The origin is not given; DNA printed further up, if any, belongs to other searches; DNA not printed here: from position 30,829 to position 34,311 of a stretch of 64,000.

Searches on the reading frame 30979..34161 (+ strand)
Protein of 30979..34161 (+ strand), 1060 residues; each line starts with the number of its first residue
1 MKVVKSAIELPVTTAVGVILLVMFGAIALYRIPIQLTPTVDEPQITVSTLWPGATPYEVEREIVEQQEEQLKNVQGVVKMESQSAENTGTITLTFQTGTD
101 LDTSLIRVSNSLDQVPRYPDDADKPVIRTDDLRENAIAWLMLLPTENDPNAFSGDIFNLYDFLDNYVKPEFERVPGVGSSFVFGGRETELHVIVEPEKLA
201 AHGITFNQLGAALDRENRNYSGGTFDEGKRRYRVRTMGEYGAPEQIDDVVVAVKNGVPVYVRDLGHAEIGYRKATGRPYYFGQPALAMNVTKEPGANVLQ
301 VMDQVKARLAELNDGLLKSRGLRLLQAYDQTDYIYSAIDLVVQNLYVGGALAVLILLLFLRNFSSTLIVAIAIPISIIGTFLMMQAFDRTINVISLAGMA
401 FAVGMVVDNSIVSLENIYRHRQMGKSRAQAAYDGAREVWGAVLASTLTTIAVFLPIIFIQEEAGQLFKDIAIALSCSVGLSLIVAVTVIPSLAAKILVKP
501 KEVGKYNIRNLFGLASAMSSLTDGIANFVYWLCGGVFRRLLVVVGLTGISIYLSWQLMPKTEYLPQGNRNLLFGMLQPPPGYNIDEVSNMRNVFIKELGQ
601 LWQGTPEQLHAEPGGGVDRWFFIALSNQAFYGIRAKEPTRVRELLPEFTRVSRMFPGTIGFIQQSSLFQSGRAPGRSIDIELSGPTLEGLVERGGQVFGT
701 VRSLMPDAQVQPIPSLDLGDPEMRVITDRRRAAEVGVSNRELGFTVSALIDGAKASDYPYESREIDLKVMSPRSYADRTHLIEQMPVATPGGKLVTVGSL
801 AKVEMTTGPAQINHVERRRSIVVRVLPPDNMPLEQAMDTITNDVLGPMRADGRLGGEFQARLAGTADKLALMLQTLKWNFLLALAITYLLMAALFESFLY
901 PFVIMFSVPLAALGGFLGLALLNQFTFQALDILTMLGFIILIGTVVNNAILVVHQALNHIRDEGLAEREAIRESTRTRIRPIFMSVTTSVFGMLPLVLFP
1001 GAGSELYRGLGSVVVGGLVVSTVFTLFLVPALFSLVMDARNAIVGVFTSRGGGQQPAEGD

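Call 57: search_protein_families(library=pfam, proteins=[window:30979-34161:+], max_evalue=0.00001)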
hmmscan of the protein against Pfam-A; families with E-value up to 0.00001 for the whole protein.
window:30979-34161:+ (1060 aa): 2 families
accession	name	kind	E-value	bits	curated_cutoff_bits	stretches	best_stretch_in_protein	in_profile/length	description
PF00873.25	ACR_tran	-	1.4e-212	708.8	28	1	4-1036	2-1020/1021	AcrB/AcrD/AcrF family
PF03176.21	MMPL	-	1.1e-10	41.4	20.5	0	347-494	151-300/333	MMPL family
